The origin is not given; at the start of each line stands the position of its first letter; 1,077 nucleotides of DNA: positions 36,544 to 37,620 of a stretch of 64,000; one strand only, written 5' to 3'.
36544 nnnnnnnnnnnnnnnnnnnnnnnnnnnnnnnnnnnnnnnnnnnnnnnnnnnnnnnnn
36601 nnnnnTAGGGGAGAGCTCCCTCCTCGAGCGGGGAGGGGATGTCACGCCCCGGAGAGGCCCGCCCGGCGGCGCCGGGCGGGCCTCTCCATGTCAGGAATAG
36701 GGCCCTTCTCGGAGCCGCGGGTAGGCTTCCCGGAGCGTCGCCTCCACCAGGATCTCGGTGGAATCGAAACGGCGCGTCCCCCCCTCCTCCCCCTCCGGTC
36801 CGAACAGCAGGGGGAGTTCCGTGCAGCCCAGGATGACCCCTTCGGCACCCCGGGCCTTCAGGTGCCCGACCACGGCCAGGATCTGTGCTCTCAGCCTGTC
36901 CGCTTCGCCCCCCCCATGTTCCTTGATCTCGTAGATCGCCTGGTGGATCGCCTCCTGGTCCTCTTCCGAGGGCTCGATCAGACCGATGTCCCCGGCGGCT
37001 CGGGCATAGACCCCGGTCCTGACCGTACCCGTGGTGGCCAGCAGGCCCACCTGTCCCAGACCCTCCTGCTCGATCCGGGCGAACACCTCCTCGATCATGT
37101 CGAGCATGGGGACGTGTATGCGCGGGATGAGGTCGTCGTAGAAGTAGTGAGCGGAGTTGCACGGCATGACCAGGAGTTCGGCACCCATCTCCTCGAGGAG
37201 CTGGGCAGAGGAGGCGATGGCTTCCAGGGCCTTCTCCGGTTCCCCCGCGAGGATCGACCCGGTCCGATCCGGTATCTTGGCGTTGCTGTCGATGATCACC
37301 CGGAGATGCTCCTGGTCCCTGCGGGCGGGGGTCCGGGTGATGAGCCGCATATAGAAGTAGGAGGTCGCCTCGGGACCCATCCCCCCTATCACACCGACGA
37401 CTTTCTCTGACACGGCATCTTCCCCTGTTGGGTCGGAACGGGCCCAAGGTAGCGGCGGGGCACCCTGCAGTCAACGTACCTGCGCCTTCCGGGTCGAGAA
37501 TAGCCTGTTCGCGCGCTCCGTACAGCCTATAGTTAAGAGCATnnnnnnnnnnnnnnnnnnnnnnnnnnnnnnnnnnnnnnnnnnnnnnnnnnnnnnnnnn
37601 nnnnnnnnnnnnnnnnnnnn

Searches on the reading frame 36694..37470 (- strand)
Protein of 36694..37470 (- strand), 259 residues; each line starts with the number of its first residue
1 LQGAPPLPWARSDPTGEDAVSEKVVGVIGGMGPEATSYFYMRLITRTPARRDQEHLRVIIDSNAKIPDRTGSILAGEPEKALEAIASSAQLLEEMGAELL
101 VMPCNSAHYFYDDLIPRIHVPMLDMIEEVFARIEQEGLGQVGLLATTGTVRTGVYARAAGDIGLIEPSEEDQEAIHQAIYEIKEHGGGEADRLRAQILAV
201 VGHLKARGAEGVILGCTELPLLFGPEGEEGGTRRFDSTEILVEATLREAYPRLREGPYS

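Call 19: search_protein_families(library=pfam, proteins=[window:36694-37470:-], max_evalue=0.00001)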
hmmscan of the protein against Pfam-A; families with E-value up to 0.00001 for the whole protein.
window:36694-37470:- (259 aa): 1 family
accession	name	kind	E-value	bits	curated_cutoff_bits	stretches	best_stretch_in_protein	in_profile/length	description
PF01177.27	Asp_Glu_race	-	2.2e-40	139.2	31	1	28-244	1-210/211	Asp/Glu/Hydantoin racemase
